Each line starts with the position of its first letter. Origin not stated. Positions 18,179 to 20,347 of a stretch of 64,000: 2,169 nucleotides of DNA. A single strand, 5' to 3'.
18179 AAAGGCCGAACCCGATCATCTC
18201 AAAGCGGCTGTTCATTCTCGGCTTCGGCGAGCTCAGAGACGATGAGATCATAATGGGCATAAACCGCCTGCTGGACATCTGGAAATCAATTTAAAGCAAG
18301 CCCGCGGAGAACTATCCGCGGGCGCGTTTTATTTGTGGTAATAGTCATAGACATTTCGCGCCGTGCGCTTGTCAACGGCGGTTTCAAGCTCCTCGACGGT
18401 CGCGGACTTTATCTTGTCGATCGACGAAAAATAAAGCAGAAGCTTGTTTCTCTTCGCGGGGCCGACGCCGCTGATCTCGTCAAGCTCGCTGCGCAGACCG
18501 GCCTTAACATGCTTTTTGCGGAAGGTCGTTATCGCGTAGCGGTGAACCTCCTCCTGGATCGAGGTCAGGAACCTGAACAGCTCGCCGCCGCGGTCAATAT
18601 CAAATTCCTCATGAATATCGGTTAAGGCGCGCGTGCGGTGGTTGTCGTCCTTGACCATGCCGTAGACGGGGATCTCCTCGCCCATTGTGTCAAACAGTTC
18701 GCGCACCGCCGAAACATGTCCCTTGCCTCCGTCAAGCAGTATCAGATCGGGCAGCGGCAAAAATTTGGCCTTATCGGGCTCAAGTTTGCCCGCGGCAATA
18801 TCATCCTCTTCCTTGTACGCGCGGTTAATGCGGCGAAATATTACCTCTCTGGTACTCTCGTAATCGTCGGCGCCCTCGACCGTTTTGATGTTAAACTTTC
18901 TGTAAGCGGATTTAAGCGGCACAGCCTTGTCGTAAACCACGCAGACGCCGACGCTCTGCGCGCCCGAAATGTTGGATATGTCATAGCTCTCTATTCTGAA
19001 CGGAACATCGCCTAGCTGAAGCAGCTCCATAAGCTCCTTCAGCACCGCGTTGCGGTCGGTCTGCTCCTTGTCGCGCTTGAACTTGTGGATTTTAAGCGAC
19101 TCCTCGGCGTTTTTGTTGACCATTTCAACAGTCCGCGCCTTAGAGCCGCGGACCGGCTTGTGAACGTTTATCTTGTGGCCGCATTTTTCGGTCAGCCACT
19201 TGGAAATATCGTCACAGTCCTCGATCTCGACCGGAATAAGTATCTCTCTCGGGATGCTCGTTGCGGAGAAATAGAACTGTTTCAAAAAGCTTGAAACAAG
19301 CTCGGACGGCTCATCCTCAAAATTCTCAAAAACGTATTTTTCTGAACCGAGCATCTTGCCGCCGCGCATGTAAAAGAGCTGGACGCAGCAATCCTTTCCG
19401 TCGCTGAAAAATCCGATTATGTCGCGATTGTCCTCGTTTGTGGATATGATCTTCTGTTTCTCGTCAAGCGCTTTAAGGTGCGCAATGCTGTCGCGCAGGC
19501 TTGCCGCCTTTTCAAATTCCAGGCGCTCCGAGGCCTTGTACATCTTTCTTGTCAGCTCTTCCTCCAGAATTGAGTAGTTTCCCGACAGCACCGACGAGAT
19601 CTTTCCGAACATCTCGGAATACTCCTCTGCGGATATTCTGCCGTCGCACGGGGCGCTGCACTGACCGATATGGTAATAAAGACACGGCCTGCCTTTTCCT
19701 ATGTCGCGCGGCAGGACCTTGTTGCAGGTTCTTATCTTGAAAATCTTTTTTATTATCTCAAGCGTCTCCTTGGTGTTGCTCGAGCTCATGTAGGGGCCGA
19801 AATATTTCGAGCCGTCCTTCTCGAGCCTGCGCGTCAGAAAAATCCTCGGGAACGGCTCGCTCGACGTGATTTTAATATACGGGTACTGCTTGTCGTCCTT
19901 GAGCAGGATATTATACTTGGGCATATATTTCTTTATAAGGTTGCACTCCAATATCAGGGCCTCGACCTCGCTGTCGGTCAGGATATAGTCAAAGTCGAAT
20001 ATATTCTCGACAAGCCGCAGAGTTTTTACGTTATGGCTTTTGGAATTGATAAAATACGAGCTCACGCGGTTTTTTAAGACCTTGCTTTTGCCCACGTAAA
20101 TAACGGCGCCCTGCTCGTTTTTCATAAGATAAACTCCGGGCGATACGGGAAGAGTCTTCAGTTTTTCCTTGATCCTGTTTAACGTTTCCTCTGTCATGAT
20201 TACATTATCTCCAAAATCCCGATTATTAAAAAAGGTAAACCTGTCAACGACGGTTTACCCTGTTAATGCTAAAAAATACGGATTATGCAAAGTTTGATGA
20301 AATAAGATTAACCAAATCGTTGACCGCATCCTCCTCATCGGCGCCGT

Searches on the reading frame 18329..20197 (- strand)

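Call 21: search_protein_families(library=pfam, proteins=[window:18329-20197:-], max_evalue=0.001)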
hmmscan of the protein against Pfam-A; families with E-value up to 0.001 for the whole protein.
window:18329-20197:- (622 aa): 5 families
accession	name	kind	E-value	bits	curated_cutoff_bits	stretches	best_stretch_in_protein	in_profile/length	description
PF08459.17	UvrC_RNaseH_dom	-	1.6e-46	158.5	22.3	1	391-556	2-159/159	UvrC RNAse H endonuclease domain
PF22920.2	UvrC_RNaseH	-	1.4e-37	128.5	24.3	1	257-369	1-114/116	UvrC Ribonuclease H-like domain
PF02151.25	UVR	-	3.4e-09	36.6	21.5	1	213-243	5-35/36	UvrB/uvrC motif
PF01541.30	GIY-YIG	-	6.2e-08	33.3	22.6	1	20-96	2-78/78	GIY-YIG catalytic domain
PF14520.12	HHH_5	-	1.8e-06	28.8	27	1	571-617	3-52/57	Helix-hairpin-helix domain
